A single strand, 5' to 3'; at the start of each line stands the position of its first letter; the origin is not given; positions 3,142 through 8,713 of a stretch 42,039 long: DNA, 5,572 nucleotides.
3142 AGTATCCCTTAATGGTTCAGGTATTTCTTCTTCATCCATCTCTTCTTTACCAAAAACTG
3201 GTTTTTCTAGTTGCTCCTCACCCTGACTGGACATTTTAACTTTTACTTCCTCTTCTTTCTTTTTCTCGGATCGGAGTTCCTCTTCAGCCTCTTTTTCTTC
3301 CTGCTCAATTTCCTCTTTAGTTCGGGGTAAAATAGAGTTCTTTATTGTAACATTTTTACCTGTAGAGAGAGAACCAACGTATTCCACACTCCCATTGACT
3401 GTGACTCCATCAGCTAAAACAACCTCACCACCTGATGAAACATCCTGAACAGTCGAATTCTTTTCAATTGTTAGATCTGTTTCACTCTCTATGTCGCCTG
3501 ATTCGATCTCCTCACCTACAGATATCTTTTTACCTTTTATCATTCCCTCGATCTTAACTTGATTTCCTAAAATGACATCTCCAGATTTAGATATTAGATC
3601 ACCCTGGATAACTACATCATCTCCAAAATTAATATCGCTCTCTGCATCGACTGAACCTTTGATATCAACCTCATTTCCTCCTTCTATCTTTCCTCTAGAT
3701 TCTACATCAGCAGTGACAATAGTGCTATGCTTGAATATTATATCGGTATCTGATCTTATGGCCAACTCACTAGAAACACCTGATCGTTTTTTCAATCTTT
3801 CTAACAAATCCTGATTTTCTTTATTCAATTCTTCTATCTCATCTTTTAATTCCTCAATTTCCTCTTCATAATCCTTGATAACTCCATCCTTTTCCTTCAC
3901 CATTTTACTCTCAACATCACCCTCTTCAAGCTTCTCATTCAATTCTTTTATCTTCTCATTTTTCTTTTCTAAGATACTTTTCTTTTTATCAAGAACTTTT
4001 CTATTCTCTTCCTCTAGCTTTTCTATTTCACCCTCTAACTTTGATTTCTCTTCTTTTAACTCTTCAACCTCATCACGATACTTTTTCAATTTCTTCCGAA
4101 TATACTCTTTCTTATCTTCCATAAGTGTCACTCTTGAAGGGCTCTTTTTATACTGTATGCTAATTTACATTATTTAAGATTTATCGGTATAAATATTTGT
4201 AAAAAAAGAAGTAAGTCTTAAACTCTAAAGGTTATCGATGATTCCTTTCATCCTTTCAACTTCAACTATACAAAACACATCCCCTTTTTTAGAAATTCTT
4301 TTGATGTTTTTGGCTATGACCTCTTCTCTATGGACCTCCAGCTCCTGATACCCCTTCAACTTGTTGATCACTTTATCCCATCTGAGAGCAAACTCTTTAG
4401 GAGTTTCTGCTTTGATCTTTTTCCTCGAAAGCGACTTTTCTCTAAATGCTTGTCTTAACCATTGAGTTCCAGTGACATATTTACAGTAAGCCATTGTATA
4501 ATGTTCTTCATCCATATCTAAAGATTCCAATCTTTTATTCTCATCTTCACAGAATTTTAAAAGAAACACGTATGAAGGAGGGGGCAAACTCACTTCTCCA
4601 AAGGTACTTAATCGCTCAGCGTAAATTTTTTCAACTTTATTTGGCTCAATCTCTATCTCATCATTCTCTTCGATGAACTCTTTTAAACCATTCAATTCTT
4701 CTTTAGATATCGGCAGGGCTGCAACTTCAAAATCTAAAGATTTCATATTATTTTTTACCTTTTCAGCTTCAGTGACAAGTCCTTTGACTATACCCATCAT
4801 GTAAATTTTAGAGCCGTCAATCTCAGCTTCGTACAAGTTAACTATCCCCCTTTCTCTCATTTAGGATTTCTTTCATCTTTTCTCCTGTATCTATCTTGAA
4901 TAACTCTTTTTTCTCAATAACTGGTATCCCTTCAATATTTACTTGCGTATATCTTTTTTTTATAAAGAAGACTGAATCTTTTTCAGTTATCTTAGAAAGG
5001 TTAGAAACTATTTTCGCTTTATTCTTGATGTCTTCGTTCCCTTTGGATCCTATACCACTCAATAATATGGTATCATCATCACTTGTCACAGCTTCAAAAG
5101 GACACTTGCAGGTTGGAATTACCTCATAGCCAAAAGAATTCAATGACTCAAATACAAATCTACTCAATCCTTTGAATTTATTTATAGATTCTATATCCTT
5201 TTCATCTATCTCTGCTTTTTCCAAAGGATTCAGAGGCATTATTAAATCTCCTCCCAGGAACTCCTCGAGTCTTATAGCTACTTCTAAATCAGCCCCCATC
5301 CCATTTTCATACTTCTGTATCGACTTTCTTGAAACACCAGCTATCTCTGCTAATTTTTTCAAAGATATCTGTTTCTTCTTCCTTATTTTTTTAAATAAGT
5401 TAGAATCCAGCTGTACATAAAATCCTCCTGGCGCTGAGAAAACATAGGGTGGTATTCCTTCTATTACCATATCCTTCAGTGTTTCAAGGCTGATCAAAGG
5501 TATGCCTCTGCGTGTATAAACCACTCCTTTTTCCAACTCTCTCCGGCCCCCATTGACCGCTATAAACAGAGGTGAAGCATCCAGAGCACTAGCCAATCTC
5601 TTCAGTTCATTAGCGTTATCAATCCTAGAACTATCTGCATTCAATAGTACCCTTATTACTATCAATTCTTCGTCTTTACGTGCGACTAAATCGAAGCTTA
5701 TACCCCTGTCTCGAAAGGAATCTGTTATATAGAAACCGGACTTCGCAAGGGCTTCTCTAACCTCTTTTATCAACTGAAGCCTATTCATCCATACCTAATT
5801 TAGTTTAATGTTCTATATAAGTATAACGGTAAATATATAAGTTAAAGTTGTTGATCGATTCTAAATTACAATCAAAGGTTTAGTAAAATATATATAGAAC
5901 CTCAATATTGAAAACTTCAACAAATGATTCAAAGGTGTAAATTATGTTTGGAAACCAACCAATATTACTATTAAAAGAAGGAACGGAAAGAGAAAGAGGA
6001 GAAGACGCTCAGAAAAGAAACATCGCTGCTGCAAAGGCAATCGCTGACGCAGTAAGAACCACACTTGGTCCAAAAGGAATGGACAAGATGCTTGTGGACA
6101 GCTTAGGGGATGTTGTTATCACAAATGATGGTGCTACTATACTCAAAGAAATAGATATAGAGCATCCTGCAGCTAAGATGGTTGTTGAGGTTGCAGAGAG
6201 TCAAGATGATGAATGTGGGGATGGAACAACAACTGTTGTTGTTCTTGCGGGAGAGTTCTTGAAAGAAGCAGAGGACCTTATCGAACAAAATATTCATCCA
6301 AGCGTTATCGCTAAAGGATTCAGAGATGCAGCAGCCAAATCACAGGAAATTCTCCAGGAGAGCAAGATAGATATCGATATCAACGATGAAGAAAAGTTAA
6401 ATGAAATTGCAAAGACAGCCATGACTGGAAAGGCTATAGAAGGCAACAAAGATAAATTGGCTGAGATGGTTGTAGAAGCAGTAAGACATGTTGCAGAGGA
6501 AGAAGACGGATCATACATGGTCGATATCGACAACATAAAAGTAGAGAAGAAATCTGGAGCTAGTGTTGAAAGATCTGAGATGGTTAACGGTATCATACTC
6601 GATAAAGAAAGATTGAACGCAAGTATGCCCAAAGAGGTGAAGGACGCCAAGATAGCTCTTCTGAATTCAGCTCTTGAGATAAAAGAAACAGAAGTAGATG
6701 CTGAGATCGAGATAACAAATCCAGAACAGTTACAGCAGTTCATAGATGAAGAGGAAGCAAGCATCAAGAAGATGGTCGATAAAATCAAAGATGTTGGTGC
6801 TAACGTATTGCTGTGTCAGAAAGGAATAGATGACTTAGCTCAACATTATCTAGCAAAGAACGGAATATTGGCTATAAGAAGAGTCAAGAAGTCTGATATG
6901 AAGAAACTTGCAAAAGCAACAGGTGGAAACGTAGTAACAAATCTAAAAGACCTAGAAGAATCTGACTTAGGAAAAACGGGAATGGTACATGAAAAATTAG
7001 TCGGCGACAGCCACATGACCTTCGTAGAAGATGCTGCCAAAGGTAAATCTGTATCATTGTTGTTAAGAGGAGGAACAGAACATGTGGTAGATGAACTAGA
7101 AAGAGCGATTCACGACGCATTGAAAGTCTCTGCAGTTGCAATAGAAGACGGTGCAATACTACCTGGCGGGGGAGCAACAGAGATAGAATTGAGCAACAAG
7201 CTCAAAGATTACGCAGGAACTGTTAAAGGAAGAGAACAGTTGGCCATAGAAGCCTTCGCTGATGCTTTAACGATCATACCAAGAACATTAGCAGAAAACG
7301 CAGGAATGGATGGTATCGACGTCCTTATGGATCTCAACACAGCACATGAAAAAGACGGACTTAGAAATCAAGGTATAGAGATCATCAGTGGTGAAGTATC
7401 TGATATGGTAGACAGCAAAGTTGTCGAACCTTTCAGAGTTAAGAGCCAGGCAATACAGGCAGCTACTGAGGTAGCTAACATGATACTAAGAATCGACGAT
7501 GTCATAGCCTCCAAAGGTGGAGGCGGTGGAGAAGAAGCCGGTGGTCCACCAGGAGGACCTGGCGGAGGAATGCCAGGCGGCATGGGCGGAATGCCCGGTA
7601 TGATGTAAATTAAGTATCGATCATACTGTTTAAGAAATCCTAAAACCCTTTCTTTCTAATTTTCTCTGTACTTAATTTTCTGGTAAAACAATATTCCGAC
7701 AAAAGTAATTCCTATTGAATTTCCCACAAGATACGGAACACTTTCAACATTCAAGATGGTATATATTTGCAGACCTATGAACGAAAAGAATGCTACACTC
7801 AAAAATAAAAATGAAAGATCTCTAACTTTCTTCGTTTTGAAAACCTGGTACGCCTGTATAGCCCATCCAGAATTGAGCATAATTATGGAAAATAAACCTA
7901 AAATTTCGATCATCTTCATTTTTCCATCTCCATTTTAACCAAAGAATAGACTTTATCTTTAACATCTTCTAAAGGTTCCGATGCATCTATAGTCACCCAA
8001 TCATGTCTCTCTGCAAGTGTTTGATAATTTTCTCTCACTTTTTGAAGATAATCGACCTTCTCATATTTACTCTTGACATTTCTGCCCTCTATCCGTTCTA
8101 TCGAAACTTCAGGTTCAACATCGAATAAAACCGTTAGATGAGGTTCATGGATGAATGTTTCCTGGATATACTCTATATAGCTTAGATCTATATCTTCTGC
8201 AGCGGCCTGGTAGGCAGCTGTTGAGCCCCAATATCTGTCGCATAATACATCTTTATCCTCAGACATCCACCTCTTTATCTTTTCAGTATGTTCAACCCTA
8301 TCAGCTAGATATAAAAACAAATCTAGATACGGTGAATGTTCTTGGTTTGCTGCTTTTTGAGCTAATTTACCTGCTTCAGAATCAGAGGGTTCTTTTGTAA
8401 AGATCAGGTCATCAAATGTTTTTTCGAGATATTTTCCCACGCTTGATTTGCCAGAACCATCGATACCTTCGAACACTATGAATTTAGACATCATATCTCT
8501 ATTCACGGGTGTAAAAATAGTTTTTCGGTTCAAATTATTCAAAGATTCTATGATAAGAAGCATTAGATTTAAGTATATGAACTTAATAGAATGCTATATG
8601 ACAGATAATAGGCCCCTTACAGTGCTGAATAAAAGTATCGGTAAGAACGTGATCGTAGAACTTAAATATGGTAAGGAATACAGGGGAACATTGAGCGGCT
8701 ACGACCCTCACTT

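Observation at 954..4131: orc1 embedded in an apparent operon with a coiled-coil/bactofilin-like/zinc-ribbon protein and a membrane-anchored double OB-fold protein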

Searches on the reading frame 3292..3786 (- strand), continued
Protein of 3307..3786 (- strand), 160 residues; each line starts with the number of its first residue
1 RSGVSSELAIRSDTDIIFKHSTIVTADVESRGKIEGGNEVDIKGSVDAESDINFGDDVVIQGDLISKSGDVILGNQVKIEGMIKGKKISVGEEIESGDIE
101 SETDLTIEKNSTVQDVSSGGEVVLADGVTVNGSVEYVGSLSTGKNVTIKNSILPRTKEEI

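Call 58: find_encoding_contigs(protein=P0027, flank=6000, max_places=3)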
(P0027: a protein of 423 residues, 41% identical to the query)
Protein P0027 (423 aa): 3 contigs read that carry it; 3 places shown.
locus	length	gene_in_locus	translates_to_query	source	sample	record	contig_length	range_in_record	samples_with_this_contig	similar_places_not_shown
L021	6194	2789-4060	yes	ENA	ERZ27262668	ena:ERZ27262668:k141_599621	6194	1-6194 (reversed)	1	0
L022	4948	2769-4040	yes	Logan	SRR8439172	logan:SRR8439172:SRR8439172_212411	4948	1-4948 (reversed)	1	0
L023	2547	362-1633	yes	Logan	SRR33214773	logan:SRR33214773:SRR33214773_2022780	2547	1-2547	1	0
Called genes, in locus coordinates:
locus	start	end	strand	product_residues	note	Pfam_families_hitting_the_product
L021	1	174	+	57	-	?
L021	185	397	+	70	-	PF01200:Ribosomal_S28e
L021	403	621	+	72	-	PF01246:Ribosomal_L24e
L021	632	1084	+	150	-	PF00334:NDK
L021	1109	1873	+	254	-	PF01416:PseudoU_synth_1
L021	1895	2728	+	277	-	PF04055:Radical_SAM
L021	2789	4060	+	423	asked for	PF04519:Bactofilin (faint), PF13240:Zn_Ribbon_1 (weak)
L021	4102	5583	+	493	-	PF21088:MS_channel_1st (weak), PF00924:MS_channel_2nd, PF21082:MS_channel_3rd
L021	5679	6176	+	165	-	PF16927:HisKA_7TM (weak)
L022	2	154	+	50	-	?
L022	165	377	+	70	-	PF01200:Ribosomal_S28e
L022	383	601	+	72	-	PF01246:Ribosomal_L24e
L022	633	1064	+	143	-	PF00334:NDK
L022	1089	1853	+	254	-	PF01416:PseudoU_synth_1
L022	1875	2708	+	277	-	PF04055:Radical_SAM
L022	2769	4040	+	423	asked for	PF04519:Bactofilin (faint), PF13240:Zn_Ribbon_1 (weak)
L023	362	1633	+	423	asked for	PF04519:Bactofilin (faint), PF13240:Zn_Ribbon_1 (weak)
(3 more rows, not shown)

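Call 59: find_encoding_contigs(protein=P0018, flank=6000, max_places=3)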
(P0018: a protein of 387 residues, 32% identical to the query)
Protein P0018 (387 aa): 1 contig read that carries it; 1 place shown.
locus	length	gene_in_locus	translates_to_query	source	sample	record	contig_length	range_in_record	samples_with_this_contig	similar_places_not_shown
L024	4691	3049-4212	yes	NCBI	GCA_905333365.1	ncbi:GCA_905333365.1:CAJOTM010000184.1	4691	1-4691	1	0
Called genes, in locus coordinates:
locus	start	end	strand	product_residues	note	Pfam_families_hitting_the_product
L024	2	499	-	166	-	?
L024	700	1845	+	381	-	PF00438:S-AdoMet_synt_N, PF02772:S-AdoMet_synt_M, PF02773:S-AdoMet_synt_C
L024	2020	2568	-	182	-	PF00352:TBP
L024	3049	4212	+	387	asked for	-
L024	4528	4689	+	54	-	?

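Call 77: search_protein_families(library=pfam, proteins=[P0024, P0042], max_evalue=0.01)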
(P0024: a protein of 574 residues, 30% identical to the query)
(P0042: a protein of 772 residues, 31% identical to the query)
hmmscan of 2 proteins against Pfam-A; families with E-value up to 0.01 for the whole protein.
P0024 (574 aa): 3 families
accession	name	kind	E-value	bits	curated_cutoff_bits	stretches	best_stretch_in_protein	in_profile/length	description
PF05763.18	DUF835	-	3.1e-20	72.8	33.1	1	23-149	8-136/136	Protein of unknown function (DUF835)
PF04519.19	Bactofilin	-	2e-07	31.6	27.9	1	442-539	3-96/98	Polymer-forming cytoskeletal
PF25084.1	LbH_EIF2B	-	9.4e-05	22.8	54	1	455-539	7-90/105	EIF2B subunit epsilon LbH domain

P0042 (772 aa): 5 families
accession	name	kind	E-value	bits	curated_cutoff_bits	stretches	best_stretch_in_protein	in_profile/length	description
PF05763.18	DUF835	-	6.5e-24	84.7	33.1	1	237-364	8-136/136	Protein of unknown function (DUF835)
PF04519.19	Bactofilin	-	5.3e-13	49.5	27.9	2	619-718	2-97/98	Polymer-forming cytoskeletal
PF05377.16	FlaC_arch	-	8.7e-10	39.3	27.8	1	62-119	4-54/55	Flagella accessory protein C (FlaC)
PF25084.1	LbH_EIF2B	-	0.00071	20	54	1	635-715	9-88/105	EIF2B subunit epsilon LbH domain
PF10779.14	XhlA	-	0.0091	16.6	34.7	1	62-105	1-44/67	Haemolysin XhlA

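Call 80: find_encoding_contigs(protein=P0024, flank=7000, max_places=3)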
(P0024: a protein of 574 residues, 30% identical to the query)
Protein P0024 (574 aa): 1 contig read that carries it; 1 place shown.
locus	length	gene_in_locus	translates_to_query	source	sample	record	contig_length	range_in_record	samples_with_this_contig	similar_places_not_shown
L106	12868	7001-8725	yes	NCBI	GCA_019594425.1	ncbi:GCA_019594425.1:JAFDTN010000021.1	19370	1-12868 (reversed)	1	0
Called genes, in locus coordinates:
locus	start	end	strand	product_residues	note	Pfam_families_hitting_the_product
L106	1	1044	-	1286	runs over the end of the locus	PF00133:tRNA-synt_1, PF08264:Anticodon_1, PF19302:DUF5915, PF10391:DNA_pol_lambd_f (weak), PF14520:HHH_5, PF12826:HHH_2 (faint), PF05763:DUF835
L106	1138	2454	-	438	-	PF01266:DAO (faint), PF07992:Pyr_redox_2, PF13738:Pyr_redox_3, PF00070:Pyr_redox, PF02852:Pyr_redox_dim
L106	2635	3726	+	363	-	PF00091:Tubulin, PF12327:FtsZ_C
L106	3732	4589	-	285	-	PF00491:Arginase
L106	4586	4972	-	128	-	PF21485:IF5A-like_N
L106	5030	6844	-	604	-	PF08439:Peptidase_M3_N, PF01432:Peptidase_M3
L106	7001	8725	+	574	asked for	PF05763:DUF835, PF04519:Bactofilin (weak)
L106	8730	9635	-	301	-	PF22025:ThiI_fer, PF02926:THUMP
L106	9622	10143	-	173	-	PF14512:TM1586_NiRdase (faint), PF00881:Nitroreductase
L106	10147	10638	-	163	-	PF00258:Flavodoxin_1, PF03358:FMN_red (faint), PF12641:Flavodoxin_3 (weak), PF12724:Flavodoxin_5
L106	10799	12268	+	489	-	-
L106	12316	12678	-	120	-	PF00072:Response_reg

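Call 84: find_encoding_contigs(protein=P0014, flank=6000, max_places=4)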
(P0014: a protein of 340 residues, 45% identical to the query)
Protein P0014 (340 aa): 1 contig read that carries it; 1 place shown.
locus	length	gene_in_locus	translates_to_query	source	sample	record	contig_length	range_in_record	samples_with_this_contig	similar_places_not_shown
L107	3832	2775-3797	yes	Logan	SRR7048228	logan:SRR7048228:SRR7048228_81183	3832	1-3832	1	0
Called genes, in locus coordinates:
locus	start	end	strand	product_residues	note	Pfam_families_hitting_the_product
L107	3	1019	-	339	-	?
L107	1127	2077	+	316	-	PF26553:PDDEXK_19, PF12844:HTH_19 (weak), PF01381:HTH_3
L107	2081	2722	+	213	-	-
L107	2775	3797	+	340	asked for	PF04519:Bactofilin (faint), PF13240:Zn_Ribbon_1 (weak), PF24460:DUF7575 (weak)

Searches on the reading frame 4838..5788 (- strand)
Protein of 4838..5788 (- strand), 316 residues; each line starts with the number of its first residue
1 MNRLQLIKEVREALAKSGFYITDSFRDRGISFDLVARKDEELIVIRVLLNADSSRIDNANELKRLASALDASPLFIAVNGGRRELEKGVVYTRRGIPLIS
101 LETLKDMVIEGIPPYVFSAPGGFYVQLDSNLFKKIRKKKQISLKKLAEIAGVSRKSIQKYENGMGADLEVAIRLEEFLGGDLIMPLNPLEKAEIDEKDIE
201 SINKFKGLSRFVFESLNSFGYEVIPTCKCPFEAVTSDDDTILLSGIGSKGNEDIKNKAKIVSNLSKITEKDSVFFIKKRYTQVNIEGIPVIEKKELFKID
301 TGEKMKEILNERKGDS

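Call 3: search_protein_families(library=pfam, proteins=[window:4838-5788:-], max_evalue=1)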
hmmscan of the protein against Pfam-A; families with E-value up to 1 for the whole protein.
window:4838-5788:- (316 aa): 8 families
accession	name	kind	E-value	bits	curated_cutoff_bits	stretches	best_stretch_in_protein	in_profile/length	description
PF01381.28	HTH_3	-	8.7e-12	45.3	23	1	133-181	2-51/55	Helix-turn-helix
PF12844.13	HTH_19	-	1.4e-07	31.8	30.2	1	131-179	3-52/64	Helix-turn-helix domain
PF13443.12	HTH_26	-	0.00047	20.8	22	1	133-165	3-37/63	Cro/C1-type HTH DNA-binding domain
PF13560.12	HTH_31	-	0.0021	18.8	27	1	133-179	7-55/64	Helix-turn-helix domain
PF08279.18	HTH_11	-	0.0044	17.3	25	1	135-160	9-35/55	HTH domain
PF15731.11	MqsA_antitoxin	-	0.18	12.4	30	1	128-167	70-109/131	Antitoxin component of bacterial toxin-antitoxin system, MqsA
PF13413.12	HTH_25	-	0.19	12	24.6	1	132-175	2-45/62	Helix-turn-helix domain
PF03683.19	UPF0175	-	0.2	11.8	27.9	1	138-158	31-51/75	Uncharacterised protein family (UPF0175)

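Call 4: search_protein_families(library=ncbifam, proteins=[window:4838-5788:-], max_evalue=1)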
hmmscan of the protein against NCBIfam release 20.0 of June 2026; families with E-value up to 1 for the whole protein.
window:4838-5788:- (316 aa): 14 families
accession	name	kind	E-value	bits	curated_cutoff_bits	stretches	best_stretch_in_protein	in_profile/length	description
NF003162.0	PRK04140.1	equivalog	1.4e-89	300.3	263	1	1-314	1-314/317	transcriptional regulator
TIGR03830.1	CxxCG_CxxCG_HTH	subfamily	1.4e-05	24.9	61.8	1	130-164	68-102/127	type II TA system antitoxin MqsA family protein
NF041951.1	phage_RstR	subfamily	2.4e-05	24.6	80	1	132-165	7-40/108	RstR family transcriptional repressor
TIGR03070.1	couple_hipB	subfamily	2.4e-05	24.2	71.65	1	130-182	5-58/58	type II toxin-antitoxin system Y4mF family antitoxin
NF041575.1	antitoxPezA_Strep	equivalog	0.0013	18.7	290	1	132-164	6-38/158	type II toxin-antitoxin system antitoxin PezA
NF008848.0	PRK11886.1-3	equivalog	0.003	16.6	362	1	130-218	5-88/319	bifunctional biotin--[acetyl-CoA-carboxylase] ligase/biotin operon repressor BirA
TIGR00270.2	TIGR00270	equivalog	0.0034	17.2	110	1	131-186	79-135/159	multiprotein bridging factor aMBF1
NF006175.0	PRK08311.2-3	subfamily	0.005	16.4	244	1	128-159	178-209/244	RNA polymerase sigma factor SigI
NF046032.1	TransRegSlrRBacil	equivalog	0.0064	16.6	250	1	134-166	8-40/149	HTH-type transcriptional regulator SlrR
NF006015.0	PRK08154.1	subfamily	0.016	14.4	204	1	132-166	35-69/314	anaerobic benzoate catabolism transcriptional regulator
NF006176.0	PRK08311.2-4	equivalog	0.034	13.5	260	1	128-161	182-215/249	RNA polymerase sigma factor SigI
NF007282.0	PRK09744.1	subfamily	0.071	13.4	130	0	144-183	14-51/75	DNA-binding transcriptional regulator DicC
NF038163.1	bactofencin_A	equivalog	0.082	13.2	35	1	133-164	5-37/45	bactofencin A family cationic bacteriocin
TIGR02607.1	antidote_HigA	equivalog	0.1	12.5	47.7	1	140-180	20-61/81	HigA family addiction module antitoxin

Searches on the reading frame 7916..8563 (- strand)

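Call 87: search_protein_families(library=pfam, proteins=[window:7916-8563:-], max_evalue=0.00001)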
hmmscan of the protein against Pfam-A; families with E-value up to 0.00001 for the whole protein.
window:7916-8563:- (215 aa): 2 families
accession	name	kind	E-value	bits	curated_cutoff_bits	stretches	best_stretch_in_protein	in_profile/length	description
PF02223.23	Thymidylate_kin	-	1.1e-41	143.1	27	1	31-205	1-185/185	Thymidylate kinase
PF01712.25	dNK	-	2.2e-06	28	27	0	29-202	1-188/203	Deoxynucleoside kinase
